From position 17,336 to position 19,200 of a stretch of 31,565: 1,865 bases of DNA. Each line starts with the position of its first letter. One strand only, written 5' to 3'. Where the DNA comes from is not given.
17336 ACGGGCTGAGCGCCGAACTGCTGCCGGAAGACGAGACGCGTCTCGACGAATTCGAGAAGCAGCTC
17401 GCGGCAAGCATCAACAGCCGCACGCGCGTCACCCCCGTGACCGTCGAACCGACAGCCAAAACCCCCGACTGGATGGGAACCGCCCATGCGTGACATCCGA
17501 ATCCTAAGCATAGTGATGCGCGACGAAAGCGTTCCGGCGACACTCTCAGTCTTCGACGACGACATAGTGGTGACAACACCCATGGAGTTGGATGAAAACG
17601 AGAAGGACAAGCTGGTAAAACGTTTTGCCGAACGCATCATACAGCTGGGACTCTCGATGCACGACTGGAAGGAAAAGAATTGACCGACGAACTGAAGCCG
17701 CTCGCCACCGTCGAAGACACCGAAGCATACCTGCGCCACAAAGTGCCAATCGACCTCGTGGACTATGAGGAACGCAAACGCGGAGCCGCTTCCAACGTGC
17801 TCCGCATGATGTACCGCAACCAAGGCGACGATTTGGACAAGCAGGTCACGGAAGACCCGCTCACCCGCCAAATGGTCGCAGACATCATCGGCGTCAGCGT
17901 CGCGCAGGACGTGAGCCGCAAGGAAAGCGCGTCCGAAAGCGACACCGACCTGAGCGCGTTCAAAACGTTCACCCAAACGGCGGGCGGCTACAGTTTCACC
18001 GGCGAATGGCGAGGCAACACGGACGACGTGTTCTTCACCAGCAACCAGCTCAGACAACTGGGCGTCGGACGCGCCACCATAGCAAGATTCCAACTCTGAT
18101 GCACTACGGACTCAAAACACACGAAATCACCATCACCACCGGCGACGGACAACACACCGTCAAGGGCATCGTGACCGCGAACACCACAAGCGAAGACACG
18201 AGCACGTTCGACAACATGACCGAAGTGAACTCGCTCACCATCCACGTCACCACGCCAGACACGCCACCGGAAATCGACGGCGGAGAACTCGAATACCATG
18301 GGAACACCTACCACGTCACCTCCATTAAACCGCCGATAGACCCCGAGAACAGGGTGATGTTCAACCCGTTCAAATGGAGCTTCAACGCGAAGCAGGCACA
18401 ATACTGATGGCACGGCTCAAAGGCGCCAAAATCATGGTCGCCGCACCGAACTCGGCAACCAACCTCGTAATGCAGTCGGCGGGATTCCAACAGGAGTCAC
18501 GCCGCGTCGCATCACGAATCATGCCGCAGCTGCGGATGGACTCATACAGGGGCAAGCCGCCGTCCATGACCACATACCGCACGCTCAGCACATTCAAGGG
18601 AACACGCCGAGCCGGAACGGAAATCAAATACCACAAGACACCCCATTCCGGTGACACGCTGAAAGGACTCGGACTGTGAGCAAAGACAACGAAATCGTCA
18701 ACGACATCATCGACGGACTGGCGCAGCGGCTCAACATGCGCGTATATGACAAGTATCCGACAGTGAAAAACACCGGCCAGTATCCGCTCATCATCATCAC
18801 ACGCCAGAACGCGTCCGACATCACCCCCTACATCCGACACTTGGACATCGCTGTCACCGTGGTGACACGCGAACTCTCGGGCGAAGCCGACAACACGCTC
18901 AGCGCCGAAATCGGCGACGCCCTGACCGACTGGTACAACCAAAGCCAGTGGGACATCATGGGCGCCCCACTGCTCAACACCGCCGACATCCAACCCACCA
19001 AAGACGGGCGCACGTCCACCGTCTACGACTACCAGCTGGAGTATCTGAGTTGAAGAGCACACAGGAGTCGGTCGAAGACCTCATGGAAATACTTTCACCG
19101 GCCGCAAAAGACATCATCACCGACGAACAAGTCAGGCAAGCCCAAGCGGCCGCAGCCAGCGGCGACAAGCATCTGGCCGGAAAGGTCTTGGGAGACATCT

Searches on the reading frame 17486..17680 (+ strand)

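Call 47: search_protein_families(library=pfam, proteins=[window:17486-17680:+], max_evalue=0.05)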
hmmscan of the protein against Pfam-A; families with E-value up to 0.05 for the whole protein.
window:17486-17680:+ (65 aa): 2 families
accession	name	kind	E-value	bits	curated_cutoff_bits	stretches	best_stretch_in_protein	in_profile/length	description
PF21423.2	AhtL-like_1st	-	0.022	14.8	27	1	22-40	7-25/55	Pyrogallol hydroxytransferase large subunit-like, domain 1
PF08678.16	Rsbr_N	-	0.027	15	27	1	33-59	48-74/130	Rsbr N terminal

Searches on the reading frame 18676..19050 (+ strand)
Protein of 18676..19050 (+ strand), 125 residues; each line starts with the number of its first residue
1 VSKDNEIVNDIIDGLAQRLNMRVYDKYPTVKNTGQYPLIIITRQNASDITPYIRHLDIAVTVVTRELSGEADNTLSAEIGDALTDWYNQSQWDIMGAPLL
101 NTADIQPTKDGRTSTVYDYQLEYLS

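Call 47: search_protein_families(library=pfam, proteins=[window:18676-19050:+], max_evalue=0.05)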
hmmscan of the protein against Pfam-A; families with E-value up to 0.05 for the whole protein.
window:18676-19050:+ (125 aa): 1 family
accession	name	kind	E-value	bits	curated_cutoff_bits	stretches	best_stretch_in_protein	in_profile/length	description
PF18941.5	DUF5688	-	0.036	14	34.5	1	17-108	84-175/290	Family of unknown function (DUF5688)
